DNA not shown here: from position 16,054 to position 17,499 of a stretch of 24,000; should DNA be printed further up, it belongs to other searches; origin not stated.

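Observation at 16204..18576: ATPase-less SbmA/BacA homologue translationally linked to an SCP2-JmjC (FIH-like) hydroxylase fusion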

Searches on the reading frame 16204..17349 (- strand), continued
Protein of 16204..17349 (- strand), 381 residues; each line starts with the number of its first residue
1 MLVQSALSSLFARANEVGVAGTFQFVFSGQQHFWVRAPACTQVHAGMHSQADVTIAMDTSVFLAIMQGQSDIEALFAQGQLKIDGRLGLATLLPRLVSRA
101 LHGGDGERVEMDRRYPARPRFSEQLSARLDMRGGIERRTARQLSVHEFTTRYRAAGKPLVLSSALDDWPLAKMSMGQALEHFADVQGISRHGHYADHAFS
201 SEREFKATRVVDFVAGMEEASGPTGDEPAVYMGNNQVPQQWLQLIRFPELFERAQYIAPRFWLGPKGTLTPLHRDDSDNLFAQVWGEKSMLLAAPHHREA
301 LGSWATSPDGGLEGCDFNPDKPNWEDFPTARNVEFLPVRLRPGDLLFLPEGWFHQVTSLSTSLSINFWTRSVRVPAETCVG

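Call 19: find_encoding_contigs(protein=P0011, flank=10000, max_places=3)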
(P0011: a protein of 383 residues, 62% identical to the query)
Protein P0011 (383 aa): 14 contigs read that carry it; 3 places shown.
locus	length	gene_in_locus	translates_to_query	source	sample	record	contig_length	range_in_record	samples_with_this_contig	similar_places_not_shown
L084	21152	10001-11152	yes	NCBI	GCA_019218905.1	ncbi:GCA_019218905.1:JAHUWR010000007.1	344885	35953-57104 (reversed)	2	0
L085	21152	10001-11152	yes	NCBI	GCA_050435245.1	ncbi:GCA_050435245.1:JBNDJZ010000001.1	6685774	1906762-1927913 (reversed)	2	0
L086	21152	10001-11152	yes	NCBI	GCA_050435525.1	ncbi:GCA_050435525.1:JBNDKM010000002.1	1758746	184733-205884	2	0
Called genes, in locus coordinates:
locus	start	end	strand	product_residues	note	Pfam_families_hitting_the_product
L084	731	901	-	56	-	-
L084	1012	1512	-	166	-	PF02794:HlyC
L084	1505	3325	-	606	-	-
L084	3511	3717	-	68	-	PF08281:Sigma70_r4_2, PF13384:HTH_23 (faint), PF00196:GerE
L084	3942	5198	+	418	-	PF25919:BSH_CusB (faint), PF00364:Biotin_lipoyl (faint), PF25917:BSH_RND (weak), PF25984:BSH_YknX (faint), PF26002:Beta-barrel_AprE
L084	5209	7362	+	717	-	PF03412:Peptidase_C39, PF00664:ABC_membrane, PF00005:ABC_tran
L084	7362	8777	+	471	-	PF02321:OEP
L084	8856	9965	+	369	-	PF05992:SbmA_BacA, PF06472:ABC_membrane_2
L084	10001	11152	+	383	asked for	PF02036:SCP2 (weak), PF13621:Cupin_8, PF08007:JmjC_2 (weak)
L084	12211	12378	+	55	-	-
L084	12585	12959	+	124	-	PF19619:DUF6124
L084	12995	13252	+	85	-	-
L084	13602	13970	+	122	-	PF19619:DUF6124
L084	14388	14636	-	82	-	PF13560:HTH_31 (weak), PF01381:HTH_3 (weak)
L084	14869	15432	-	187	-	PF13302:Acetyltransf_3, PF00583:Acetyltransf_1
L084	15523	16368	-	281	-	PF01569:PAP2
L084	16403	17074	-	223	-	-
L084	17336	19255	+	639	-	PF16591:HBM, PF00672:HAMP, PF00015:MCPsignal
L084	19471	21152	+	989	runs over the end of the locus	PF03538:VRP1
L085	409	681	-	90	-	PF17508:MccV (faint)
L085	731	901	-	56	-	-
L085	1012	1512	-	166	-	PF02794:HlyC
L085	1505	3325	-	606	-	-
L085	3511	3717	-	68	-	PF08281:Sigma70_r4_2, PF13384:HTH_23 (faint), PF00196:GerE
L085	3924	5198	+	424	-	PF25919:BSH_CusB (faint), PF00364:Biotin_lipoyl (faint), PF25917:BSH_RND (weak), PF25984:BSH_YknX (faint), PF26002:Beta-barrel_AprE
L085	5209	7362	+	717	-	PF03412:Peptidase_C39, PF00664:ABC_membrane, PF00005:ABC_tran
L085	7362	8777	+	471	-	PF02321:OEP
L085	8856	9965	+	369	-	PF05992:SbmA_BacA, PF06472:ABC_membrane_2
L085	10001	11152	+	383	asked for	PF02036:SCP2 (weak), PF13621:Cupin_8, PF08007:JmjC_2 (weak)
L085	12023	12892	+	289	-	-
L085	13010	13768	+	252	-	PF06414:Zeta_toxin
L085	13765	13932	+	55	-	-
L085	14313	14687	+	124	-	PF19619:DUF6124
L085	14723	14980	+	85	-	-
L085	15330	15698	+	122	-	PF19619:DUF6124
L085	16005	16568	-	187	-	PF13302:Acetyltransf_3, PF00583:Acetyltransf_1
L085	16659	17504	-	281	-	PF01569:PAP2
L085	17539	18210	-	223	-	-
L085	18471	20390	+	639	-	PF16591:HBM, PF00672:HAMP, PF00015:MCPsignal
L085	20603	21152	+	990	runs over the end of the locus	PF03538:VRP1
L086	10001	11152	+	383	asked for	PF02036:SCP2 (weak), PF13621:Cupin_8, PF08007:JmjC_2 (weak)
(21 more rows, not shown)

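Call 24: search_protein_families(library=ncbifam, proteins=[L081:447-2168:-, L084:1505-3325:-, L084:1012-1512:-, L085:409-681:-, L085:731-901:-, L084:3511-3717:-], max_evalue=1)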
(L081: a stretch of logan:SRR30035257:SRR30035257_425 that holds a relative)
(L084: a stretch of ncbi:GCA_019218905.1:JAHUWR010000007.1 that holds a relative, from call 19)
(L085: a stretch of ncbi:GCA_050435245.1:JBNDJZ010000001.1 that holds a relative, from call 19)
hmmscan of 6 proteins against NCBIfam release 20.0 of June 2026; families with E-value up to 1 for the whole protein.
L081:447-2168:- (573 aa): 0 families

L084:1505-3325:- (606 aa): 1 family
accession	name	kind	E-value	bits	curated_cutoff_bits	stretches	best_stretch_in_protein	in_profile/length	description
TIGR01722.1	MMSDH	subfamily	0.13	10.9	448.5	0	475-526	268-319/477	CoA-acylating methylmalonate-semialdehyde dehydrogenase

L084:1012-1512:- (166 aa): 0 families

L085:409-681:- (90 aa): 1 family
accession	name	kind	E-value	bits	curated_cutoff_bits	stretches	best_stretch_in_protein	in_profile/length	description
NF048004.1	GTA_megatron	equivalog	0.26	8.9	800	1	25-61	8-44/1299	baseplate multidomain protein megatron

L085:731-901:- (56 aa): 5 families
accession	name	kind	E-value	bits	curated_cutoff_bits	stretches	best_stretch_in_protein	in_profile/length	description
NF007008.0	PRK09471.1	equivalog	0.0045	16.5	388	1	3-40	101-137/306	oligopeptide ABC transporter permease OppB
NF001957.0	PRK00733.3-2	equivalog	0.013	14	945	1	3-37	305-339/651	sodium-translocating pyrophosphatase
NF045476.1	Opp4C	equivalog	0.035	13.4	350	1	3-37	83-115/278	oligopeptide ABC transporter permease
NF045473.1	Opp1C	equivalog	0.088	12.2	350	1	4-36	75-105/267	nickel/cobalt ABC transporter permease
TIGR04152.1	exosort_VPLPA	exception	0.091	11.8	400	1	5-51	41-87/486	VPLPA-CTERM-specific exosortase XrtD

L084:3511-3717:- (68 aa): 60 families (the best 25 are shown)
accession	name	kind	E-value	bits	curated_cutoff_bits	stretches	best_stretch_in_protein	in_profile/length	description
NF007935.0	PRK10651.1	equivalog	5.9e-14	51.8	250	1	6-64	155-213/216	two-component system response regulator NarL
NF052366.1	photon_PedR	equivalog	3.7e-12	46.2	120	1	7-58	3-54/74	photosynthetic electron transport-dependent transcriptional regulator PedR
TIGR03020.2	EpsA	equivalog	5.2e-12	45.9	170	1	6-55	190-239/247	XrtB/PEP-CTERM-associated transcriptional regulator EpsA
NF007708.0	PRK10403.1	equivalog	1.7e-10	40.7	343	1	7-63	154-210/215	nitrate/nitrite response regulator protein NarP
NF047785.1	respo_reg_MadR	equivalog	1.8e-10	40.5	300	1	6-57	148-199/209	MadR family response regulator transcription factor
NF007505.1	PRK10100.1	equivalog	2.7e-10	40.3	250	1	4-55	142-193/204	biofilm master transcriptional regulator CsgD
NF041232.1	BagY_FevT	exception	7.5e-10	38.2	700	1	5-58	295-348/367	LuxR family transcriptional regulator BagY/FevT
NF040749.1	tetrathio_RR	equivalog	7.8e-10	38.8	290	1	2-58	129-185/191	tetrathionate respiration response regulator TtrR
NF052445.1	RespRegMctR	equivalog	9e-10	38.3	300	1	5-62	143-200/205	two-component system response regulator MctR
NF007403.0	PRK09935.1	equivalog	1.7e-09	37.6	271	1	6-58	149-201/210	fimbria biosynthesis transcriptional regulator FimZ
NF041830.1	RR_TF_ErdR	exception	2.1e-09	37.4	390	1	8-64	152-208/213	response regulator transcription factor ErdR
NF011896.0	PRK15369.1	equivalog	2.8e-09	36.9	242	1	6-60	149-203/211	two component system response regulator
NF007685.0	PRK10360.1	equivalog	3.1e-09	36.9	258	1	7-59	138-190/196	response regulator transcription factor UhpA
NF003420.0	PRK04841.1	equivalog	1.5e-08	33.1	537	1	7-56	839-888/903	HTH-type transcriptional regulator MalT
NF006900.1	PRK09390.1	equivalog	4e-08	33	255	1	7-62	143-198/203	response regulator FixJ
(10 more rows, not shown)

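Call 25: search_protein_families(library=pfam, proteins=[L081:447-2168:-, L084:1505-3325:-, L084:1012-1512:-, L085:409-681:-, L085:731-901:-], max_evalue=1)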
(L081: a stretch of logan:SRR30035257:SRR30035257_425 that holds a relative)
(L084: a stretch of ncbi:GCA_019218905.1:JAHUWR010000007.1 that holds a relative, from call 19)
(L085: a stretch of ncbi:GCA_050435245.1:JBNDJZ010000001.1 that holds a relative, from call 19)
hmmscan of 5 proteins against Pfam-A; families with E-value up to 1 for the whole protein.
L081:447-2168:- (573 aa): 0 families

L084:1505-3325:- (606 aa): 0 families

L084:1012-1512:- (166 aa): 2 families
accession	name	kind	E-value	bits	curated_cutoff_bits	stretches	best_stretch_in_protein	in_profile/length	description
PF02794.22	HlyC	-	8.1e-18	65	25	1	22-143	1-120/127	RTX toxin acyltransferase family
PF02303.23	Phage_DNA_bind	-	0.23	12.2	25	1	132-165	29-60/82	Helix-destabilising protein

L085:409-681:- (90 aa): 1 family
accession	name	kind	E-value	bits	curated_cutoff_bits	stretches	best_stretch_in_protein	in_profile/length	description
PF17508.7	MccV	-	2.4e-05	25.3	27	1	1-60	1-57/104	Microcin V bacteriocin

L085:731-901:- (56 aa): 2 families
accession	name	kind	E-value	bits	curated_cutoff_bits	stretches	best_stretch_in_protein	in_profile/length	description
PF05072.18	Herpes_UL43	-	0.024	14.2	24.9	1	10-41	142-173/381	Herpesvirus UL43 protein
PF17555.7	TssN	-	0.12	12.2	30.3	1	4-48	5-52/274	Type VI secretion system, TssN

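Call 26: search_dna_similar(query=L081:447-2168:-, collection=plasmids, mode=protein, max_evalue=0.001, max_rows=15)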
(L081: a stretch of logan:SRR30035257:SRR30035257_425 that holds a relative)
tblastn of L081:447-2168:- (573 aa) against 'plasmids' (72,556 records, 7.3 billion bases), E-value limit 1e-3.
Records with a match: 22; places in all: 22; records where one place covers at least 80% of the query: 1.
Best place of each record, by identity: <60% 22.
By first word of the organism name: Salmonella 15; Klebsiella 1; Pantoea 1; Ralstonia 1; Salinivibrio 1; Photobacterium 1; Aliivibrio 1; Vibrio 1.
By predicted mobility (MOB-suite, as given by PLSDB): conjugative 14; non-mobilizable 8.
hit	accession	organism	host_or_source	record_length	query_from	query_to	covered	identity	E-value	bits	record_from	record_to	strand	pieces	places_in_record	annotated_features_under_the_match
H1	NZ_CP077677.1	Klebsiella sp. PL-2018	Ceratitis capitata,whole organism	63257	12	483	82%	30.0%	5e-31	136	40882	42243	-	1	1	hypothetical protein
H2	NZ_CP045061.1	Salmonella enterica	almond drupe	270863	6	353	61%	37.5%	9e-47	184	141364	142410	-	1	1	MchC protein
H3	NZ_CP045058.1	Salmonella enterica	almond drupe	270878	6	353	61%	37.5%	9e-47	184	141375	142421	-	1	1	MchC protein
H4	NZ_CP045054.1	Salmonella enterica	almond drupe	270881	6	353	61%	37.5%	9e-47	184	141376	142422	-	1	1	MchC protein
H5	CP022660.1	Salmonella enterica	river water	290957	6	353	61%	37.5%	9e-47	184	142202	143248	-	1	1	MchC protein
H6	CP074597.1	Salmonella enterica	cell culture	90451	6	349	60%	36.8%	7e-46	181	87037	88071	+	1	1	MchC protein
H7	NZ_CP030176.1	Salmonella enterica subsp. enterica serovar Milwaukee str. ...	-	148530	6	349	60%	36.5%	1e-44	177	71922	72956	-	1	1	hypothetical protein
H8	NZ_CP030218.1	Salmonella enterica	-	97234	6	349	60%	36.5%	1e-44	177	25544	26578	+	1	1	hypothetical protein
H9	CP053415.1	Salmonella enterica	-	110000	6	349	60%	36.5%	1e-44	177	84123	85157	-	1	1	none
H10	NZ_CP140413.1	Salmonella enterica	-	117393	6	349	60%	36.5%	1e-44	177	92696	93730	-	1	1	hypothetical protein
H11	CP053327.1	Salmonella enterica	Isolate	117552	6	349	60%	36.5%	1e-44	177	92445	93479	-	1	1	none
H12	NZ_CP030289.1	Salmonella enterica subsp. enterica serovar Gaminara str. ...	Lacertilia,blood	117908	6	349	60%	36.5%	1e-44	177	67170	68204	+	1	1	hypothetical protein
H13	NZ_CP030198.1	Salmonella enterica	-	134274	6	349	60%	36.5%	1e-44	177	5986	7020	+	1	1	MchC protein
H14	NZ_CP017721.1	Salmonella enterica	food,mango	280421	6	349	60%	36.5%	1e-44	177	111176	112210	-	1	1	MchC protein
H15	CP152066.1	Salmonella enterica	mallard duck,bacterial ...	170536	11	311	53%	40.6%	9e-41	166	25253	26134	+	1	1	MchC protein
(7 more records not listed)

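Call 47: search_protein_families(library=ncbifam, proteins=[L034:2519-3583:+, L034:4244-6043:+, L034:6197-6931:-, L034:7028-7903:+, L034:9337-10137:+], max_evalue=0.01)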
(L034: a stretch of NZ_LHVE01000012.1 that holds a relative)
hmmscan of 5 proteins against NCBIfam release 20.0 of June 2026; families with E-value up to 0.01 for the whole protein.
L034:2519-3583:+ (354 aa): 0 families

L034:4244-6043:+ (599 aa): 0 families

L034:6197-6931:- (244 aa): 5 families
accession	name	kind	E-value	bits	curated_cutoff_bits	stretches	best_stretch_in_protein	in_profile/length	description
NF011457.0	PRK14875.1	equivalog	6.7e-10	38.5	307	1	31-150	160-275/372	acetoin dehydrogenase dihydrolipoyllysine-residue acetyltransferase subunit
NF051488.1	bifunc_PcaDC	exception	7.7e-06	25.3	390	1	5-235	14-254/375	bifunctional 3-oxoadipate enol-lactonase/4-carboxymuconolactone decarboxylase PcaDC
TIGR03056.1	bchO_mg_che_rel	equivalog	0.00032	19.8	172.55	0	9-88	34-114/278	alpha/beta fold hydrolase BchO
NF058649.1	GTSAG_HSLs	subfamily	0.0022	17.5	380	1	70-150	158-232/312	GTSAG motif subfamily hormone-sensitive lipase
TIGR01738.1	bioH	equivalog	0.0056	16.3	206.95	1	13-119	14-112/245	pimeloyl-ACP methyl ester esterase BioH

L034:7028-7903:+ (291 aa): 33 families (the best 25 are shown)
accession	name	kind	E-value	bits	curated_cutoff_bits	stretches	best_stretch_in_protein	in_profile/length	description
NF002463.0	PRK01683.1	equivalog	2.1e-106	355.3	297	1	36-291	2-256/258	trans-aconitate 2-methyltransferase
NF010703.0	PRK14103.1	equivalog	3.8e-74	249.3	320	1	38-290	2-252/256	trans-aconitate 2-methyltransferase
TIGR02072.1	BioC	equivalog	1.8e-19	70.5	184.95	1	63-163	32-133/244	malonyl-ACP O-methyltransferase BioC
NF007610.0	PRK10258.1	equivalog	4.3e-14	52.4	342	1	33-162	10-138/251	malonyl-ACP O-methyltransferase BioC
NF045667.1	MTase_DVU1556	equivalog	9e-13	48.2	155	1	55-162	12-119/213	DVU_1556 family methyltransferase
NF043040.1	corrin_prot_MT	hypoth_equivalog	7.4e-11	41.9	180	1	64-163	40-148/216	corrinoid protein-associated methyltransferase CpaM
TIGR01983.1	UbiG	equivalog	3.4e-08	33.1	102.95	1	62-162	46-151/228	bifunctional 2-polyprenyl-6-hydroxyphenol methylase/3-demethylubiquinol 3-O-methyltransferase UbiG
TIGR04074.1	bacter_Hen1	equivalog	2.3e-07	29.7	340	1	39-110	259-327/462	3' terminal RNA ribose 2'-O-methyltransferase Hen1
TIGR02021.1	BchM-ChlM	equivalog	3.9e-07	29.7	158.9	1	54-143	41-134/218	magnesium protoporphyrin IX methyltransferase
NF041536.1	ArsM_DUF2284_UU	exception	1.1e-06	27.3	575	1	66-162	77-180/459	arsenite methyltransferase/DUF2284 domain selenoprotein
NF041537.1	ArsM_AhpD_UU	exception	1.3e-06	27.5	510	1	66-162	77-180/345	arsenite methyltransferase/AhpD domain selenoprotein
NF008823.0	PRK11873.1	subfamily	2.8e-06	27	263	1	67-163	79-182/272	arsenite methyltransferase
TIGR04345.1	ovoA_Cterm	equivalog_domain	3.4e-06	26.8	170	0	128-170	135-177/242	putative 4-mercaptohistidine N1-methyltransferase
NF041650.1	nod_mtase_NodS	equivalog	4e-06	26.7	300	1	45-161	20-138/190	nodulation methyltransferase NodS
NF047649.1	MTase_UXPK_star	exception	6.8e-06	25.3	460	1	67-162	79-181/283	methyltransferase/UXPK-star double selenoprotein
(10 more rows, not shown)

L034:9337-10137:+ (266 aa): 233 families (the best 25 are shown)
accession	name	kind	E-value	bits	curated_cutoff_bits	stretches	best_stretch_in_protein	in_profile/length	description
NF006493.1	PRK08936.1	subfamily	8.7e-86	287.4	420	1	3-264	3-258/261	glucose-1-dehydrogenase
TIGR01830.1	3oxo_ACP_reduc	equivalog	1.3e-66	224.8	297.75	1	10-256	1-238/239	3-oxoacyl-[acyl-carrier-protein] reductase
NF005559.1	PRK07231.1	subfamily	8e-64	215.5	215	1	5-257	2-248/249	glucose 1-dehydrogenase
NF009384.0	PRK12743.1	equivalog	2e-61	207.5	264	1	6-258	5-249/258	SDR family oxidoreductase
NF009466.0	PRK12826.1-2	subfamily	3.1e-61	207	222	1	7-257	3-245/248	3-oxoacyl-ACP reductase FabG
NF004198.0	PRK05653.1-3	equivalog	1.3e-60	204.9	296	1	4-257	4-247/248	3-oxoacyl-ACP reductase FabG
NF004199.0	PRK05653.1-4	equivalog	6.9e-60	202.7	301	1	4-257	2-246/247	3-oxoacyl-ACP reductase FabG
NF004197.0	PRK05653.1-1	equivalog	1.7e-58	198.2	332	1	1-257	1-247/249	3-oxoacyl-ACP reductase FabG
NF053807.1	RhamDHLra1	equivalog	2.1e-56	191.5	400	1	5-256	2-247/252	L-rhamnose 1-dehydrogenase Lra1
NF004791.0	PRK06138.1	equivalog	3.7e-56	190.2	312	1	4-257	2-250/252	SDR family oxidoreductase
NF004777.0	PRK06123.1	equivalog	7.9e-56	189.3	383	1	6-255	2-248/249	SDR family oxidoreductase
NF004818.0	PRK06172.1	equivalog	1.3e-55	188.4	336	1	1-256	1-250/253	SDR family oxidoreductase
NF005681.0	PRK07478.1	subfamily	6.8e-54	182.9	267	1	4-258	3-251/254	SDR family oxidoreductase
NF052558.1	MBtsdlDhBudC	equivalog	2.3e-53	181.3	270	1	7-257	3-242/250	meso-2,3-butanediol dehydrogenase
NF009468.0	PRK12826.1-4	equivalog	1.5e-52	178.9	318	1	3-258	3-249/256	SDR family oxidoreductase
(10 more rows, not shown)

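Call 74: get_annotated_region(hit=H2, flank=9000)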
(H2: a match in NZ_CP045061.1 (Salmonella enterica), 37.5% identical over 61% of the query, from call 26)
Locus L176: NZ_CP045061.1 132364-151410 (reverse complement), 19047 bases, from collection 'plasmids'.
description: Salmonella enterica subsp. enterica serovar Muenchen strain LG26 plasmid pLG26p2, complete sequence
organism: Salmonella enterica (NCBI taxid 596)
taxonomy: Bacteria; Pseudomonadota; Gammaproteobacteria; Enterobacterales; Enterobacteriaceae; Salmonella; Salmonella enterica
host: -; source: almond drupe; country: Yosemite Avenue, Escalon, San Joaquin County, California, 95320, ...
typing (MOB-suite, as given by PLSDB): conjugative; relaxase MOBF; mating-pair formation MPF_F
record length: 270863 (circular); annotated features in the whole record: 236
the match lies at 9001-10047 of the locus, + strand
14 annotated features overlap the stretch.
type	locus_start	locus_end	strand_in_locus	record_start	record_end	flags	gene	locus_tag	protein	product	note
CDS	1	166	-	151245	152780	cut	istA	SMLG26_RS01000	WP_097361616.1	IS21 family transposase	-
CDS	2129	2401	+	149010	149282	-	-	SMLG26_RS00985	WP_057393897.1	type II toxin-antitoxin system RelB/DinJ family antitoxin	GO:0006355 - regulation of DNA-templated transcription [Evidence IEA]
CDS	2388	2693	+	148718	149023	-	-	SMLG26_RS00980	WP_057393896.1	type II toxin-antitoxin system YafQ family toxin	-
CDS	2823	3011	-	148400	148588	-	-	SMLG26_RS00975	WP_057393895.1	YqaE/Pmp3 family membrane protein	-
CDS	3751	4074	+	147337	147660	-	-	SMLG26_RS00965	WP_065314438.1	hypothetical protein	-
CDS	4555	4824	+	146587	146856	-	-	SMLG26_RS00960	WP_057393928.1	hypothetical protein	-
CDS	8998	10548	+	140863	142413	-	-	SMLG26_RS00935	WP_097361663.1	MchC protein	-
CDS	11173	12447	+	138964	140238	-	-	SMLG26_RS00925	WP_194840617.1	HlyD family secretion protein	-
CDS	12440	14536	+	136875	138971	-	-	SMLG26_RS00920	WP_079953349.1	peptidase domain-containing ABC transporter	-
predicted_resistance_gene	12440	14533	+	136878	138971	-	mchF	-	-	microcin H47 export transporter peptidase/ATP-binding subunit MchF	predicted by amrfinderplus; class ; identity 96.99%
CDS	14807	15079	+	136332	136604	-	-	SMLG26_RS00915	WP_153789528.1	colicin V family bacteriocin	-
CDS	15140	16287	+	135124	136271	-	-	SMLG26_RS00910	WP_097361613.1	IS3 family transposase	-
CDS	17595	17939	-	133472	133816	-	-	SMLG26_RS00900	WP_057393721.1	DUF6404 family protein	-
CDS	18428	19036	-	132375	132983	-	-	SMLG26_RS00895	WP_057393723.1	recombinase family protein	GO:0006310 - DNA recombination [Evidence IEA]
